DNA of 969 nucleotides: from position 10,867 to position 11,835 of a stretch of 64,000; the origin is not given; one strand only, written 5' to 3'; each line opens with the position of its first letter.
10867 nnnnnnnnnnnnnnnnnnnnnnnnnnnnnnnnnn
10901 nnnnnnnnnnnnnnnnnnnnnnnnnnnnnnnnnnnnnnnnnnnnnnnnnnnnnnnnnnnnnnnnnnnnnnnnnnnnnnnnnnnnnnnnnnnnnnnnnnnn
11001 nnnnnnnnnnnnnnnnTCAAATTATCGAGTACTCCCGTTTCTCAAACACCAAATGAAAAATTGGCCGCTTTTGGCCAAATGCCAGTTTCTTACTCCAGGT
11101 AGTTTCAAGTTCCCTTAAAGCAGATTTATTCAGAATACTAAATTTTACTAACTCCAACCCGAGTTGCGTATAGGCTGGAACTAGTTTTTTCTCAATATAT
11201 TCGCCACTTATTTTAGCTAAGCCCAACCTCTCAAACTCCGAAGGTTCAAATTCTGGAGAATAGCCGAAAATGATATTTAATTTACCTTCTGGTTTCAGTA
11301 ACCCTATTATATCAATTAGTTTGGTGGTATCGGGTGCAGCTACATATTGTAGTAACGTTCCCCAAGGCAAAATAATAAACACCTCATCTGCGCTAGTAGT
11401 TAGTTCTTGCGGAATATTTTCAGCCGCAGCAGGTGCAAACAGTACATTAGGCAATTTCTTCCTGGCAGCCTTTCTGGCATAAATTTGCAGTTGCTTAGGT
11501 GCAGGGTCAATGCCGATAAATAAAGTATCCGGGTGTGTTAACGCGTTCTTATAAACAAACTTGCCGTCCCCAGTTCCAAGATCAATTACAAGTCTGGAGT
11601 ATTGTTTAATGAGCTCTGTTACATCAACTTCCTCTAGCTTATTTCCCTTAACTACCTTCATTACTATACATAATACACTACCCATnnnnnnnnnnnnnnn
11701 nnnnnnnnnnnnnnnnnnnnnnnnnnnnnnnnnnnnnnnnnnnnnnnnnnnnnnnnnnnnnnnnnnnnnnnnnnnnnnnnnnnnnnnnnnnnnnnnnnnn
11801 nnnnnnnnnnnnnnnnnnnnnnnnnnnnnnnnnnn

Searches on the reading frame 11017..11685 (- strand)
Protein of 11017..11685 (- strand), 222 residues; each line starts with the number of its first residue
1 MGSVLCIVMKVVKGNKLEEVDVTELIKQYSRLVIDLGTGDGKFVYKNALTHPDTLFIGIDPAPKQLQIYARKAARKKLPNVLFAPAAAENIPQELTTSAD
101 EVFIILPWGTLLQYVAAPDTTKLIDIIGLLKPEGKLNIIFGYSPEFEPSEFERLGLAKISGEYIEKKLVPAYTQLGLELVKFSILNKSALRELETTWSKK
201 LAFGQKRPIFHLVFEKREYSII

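Call 3: search_protein_families(library=pfam, proteins=[window:11017-11685:-], max_evalue=1)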
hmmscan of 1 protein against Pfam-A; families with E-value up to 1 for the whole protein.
window:11017-11685:- (222 aa): 7 families
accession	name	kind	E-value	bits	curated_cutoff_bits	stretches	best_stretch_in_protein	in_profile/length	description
PF24675.1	NpmA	-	2.3e-55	187.7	60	1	12-212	3-210/214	16S rRNA (adenine(1408)-N(1))-methyltransferase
PF13847.12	Methyltransf_31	-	8.8e-09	35.6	27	1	33-136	7-107/145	Methyltransferase domain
PF13649.12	Methyltransf_25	-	6.3e-08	33.6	27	1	33-134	1-97/97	Methyltransferase domain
PF02390.23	Methyltransf_4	-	1.1e-06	28.7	24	1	32-103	4-77/173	Putative methyltransferase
PF08242.18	Methyltransf_12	-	0.00028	22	30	1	34-136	1-98/98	Methyltransferase domain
PF08241.18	Methyltransf_11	-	0.00075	20.5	21.2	1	35-136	2-93/95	Methyltransferase domain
PF08003.17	Methyltransf_9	-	0.0087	15.5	23.8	1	30-105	116-189/315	Protein of unknown function (DUF1698)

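Call 4: search_protein_families(library=ncbifam, proteins=[window:11017-11685:-], max_evalue=1)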
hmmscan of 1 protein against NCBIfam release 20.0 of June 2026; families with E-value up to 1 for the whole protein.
window:11017-11685:- (222 aa): 27 families (the best 25 are shown)
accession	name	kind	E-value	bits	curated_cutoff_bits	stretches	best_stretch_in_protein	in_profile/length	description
NF040634.1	16S_A1408_NpmB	exception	2.5e-39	134.9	460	1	18-214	14-214/217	16S rRNA (adenine(1408)-N(1))-methyltransferase NpmB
NF000030.2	16S_rRNA_NpmA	exception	1.2e-36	126.4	470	1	8-212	3-212/219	16S rRNA (adenine(1408)-N(1))-methyltransferase NpmA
NF051863.1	16S_A1408_WarA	equivalog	1.4e-29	103.1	305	1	33-216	2-182/190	16S rRNA (adenine(1408)-N(1))-methyltransferase WarA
NF000363.1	self_KamB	exception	7.7e-27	94.2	350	1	12-203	4-200/216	16S rRNA (adenine(1408)-N(1))-methyltransferase KamB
NF001080.0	PRK00121.2-2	equivalog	5.7e-07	29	132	1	30-95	47-112/224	tRNA (guanosine(46)-N7)-methyltransferase TrmB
TIGR00091.1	TIGR00091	equivalog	9.8e-07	28.3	112.65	1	25-104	12-93/194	tRNA (guanosine(46)-N7)-methyltransferase TrmB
TIGR00452.1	TIGR00452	equivalog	1.2e-05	24.3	275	1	29-105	117-191/316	tRNA 5-methoxyuridine(34)/uridine 5-oxyacetic acid(34) synthase CmoB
NF006138.0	PRK08287.1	equivalog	0.00011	22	210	1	25-104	27-103/189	decarboxylating cobalt-precorrin-6B (C(15))-methyltransferase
NF043040.1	corrin_prot_MT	hypoth_equivalog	0.00018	21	180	1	21-139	33-148/216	corrinoid protein-associated methyltransferase CpaM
NF001244.0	PRK00216.1-5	equivalog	0.00024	20.4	216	1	24-139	43-154/236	bifunctional demethylmenaquinone methyltransferase/2-methoxy-6-polyprenyl-1,4-benzoquinol methylase UbiE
NF002421.0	PRK01544.1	equivalog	0.00043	19.1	567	1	23-107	341-426/524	bifunctional peptide chain release factor N(5)-glutamine methyltransferase PrmC/tRNA (guanosine(46)-N7)-methyltransferase TrmB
NF011650.0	PRK15068.1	equivalog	0.00061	18.8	209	1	30-105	123-197/324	tRNA 5-methoxyuridine(34)/uridine 5-oxyacetic acid(34) synthase CmoB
TIGR04543.1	ketoArg_3Met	equivalog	0.00082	18.5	425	1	27-105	147-225/336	2-ketoarginine methyltransferase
TIGR01934.1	MenG_MenH_UbiE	subfamily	0.0025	17.1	158.35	1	23-94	33-103/223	ubiquinone/menaquinone biosynthesis methyltransferase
NF010719.0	PRK14121.1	equivalog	0.0052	15.8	402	1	21-83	113-176/396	tRNA (guanosine(46)-N7)-methyltransferase TrmB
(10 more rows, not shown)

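Call 5: search_solved_structures(query=window:11017-11685:-, max_evalue=1, show_alignments=4)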
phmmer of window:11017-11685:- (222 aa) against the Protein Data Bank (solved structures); distinct sequences matched with E-value up to 1: 20.
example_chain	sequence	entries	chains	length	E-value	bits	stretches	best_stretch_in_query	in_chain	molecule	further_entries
7jlz_A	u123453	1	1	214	1.2e-55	191.6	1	9-216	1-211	16S rRNA methylase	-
7ehf_A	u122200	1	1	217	8.7e-39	136.5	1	18-214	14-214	16S rRNA methyltransferase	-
3mte_A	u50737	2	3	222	7.7e-38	133.4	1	4-212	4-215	16S rRNA methylase | 16S rRNA (adenine(1408)-N(1))-methyltransferase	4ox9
3p2e_A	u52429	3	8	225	1.7e-37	132.3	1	8-212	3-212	16S rRNA methylase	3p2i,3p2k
3pb3_A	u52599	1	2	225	8.6e-37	130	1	8-212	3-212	16S rRNA methylase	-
4rwz_A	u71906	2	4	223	7.8e-28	100.7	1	21-206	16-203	Putative rRNA methyltransferase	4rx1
5bw5_A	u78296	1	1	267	2.7e-27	99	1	8-212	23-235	16S rRNA (adenine(1408)-N(1))-methyltransferase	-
4x1o_A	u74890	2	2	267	3.7e-27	98.5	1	8-212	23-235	16S rRNA (adenine(1408)-N(1))-methyltransferase | Uncharacterized protein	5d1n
5bw4_A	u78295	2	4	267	3.3e-25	92.1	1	8-212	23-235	16S rRNA (adenine(1408)-N(1))-methyltransferase | Uncharacterized protein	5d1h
3mq2_A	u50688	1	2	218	4e-19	72.3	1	4-205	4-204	16S rRNA methyltransferase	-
3mgg_A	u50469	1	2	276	0.013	18.3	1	32-141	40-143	Methyltransferase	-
1p91_A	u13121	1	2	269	0.02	17.7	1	25-103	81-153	Ribosomal RNA large subunit methyltransferase A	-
1yzh_A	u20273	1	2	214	0.35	13.6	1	30-82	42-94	tRNA (guanine-N(7)-)-methyltransferase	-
2b3t_A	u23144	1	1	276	0.4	13.4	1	25-81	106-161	Protein methyltransferase hemK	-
1t43_A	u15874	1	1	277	0.4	13.4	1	25-81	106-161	Protein methyltransferase hemK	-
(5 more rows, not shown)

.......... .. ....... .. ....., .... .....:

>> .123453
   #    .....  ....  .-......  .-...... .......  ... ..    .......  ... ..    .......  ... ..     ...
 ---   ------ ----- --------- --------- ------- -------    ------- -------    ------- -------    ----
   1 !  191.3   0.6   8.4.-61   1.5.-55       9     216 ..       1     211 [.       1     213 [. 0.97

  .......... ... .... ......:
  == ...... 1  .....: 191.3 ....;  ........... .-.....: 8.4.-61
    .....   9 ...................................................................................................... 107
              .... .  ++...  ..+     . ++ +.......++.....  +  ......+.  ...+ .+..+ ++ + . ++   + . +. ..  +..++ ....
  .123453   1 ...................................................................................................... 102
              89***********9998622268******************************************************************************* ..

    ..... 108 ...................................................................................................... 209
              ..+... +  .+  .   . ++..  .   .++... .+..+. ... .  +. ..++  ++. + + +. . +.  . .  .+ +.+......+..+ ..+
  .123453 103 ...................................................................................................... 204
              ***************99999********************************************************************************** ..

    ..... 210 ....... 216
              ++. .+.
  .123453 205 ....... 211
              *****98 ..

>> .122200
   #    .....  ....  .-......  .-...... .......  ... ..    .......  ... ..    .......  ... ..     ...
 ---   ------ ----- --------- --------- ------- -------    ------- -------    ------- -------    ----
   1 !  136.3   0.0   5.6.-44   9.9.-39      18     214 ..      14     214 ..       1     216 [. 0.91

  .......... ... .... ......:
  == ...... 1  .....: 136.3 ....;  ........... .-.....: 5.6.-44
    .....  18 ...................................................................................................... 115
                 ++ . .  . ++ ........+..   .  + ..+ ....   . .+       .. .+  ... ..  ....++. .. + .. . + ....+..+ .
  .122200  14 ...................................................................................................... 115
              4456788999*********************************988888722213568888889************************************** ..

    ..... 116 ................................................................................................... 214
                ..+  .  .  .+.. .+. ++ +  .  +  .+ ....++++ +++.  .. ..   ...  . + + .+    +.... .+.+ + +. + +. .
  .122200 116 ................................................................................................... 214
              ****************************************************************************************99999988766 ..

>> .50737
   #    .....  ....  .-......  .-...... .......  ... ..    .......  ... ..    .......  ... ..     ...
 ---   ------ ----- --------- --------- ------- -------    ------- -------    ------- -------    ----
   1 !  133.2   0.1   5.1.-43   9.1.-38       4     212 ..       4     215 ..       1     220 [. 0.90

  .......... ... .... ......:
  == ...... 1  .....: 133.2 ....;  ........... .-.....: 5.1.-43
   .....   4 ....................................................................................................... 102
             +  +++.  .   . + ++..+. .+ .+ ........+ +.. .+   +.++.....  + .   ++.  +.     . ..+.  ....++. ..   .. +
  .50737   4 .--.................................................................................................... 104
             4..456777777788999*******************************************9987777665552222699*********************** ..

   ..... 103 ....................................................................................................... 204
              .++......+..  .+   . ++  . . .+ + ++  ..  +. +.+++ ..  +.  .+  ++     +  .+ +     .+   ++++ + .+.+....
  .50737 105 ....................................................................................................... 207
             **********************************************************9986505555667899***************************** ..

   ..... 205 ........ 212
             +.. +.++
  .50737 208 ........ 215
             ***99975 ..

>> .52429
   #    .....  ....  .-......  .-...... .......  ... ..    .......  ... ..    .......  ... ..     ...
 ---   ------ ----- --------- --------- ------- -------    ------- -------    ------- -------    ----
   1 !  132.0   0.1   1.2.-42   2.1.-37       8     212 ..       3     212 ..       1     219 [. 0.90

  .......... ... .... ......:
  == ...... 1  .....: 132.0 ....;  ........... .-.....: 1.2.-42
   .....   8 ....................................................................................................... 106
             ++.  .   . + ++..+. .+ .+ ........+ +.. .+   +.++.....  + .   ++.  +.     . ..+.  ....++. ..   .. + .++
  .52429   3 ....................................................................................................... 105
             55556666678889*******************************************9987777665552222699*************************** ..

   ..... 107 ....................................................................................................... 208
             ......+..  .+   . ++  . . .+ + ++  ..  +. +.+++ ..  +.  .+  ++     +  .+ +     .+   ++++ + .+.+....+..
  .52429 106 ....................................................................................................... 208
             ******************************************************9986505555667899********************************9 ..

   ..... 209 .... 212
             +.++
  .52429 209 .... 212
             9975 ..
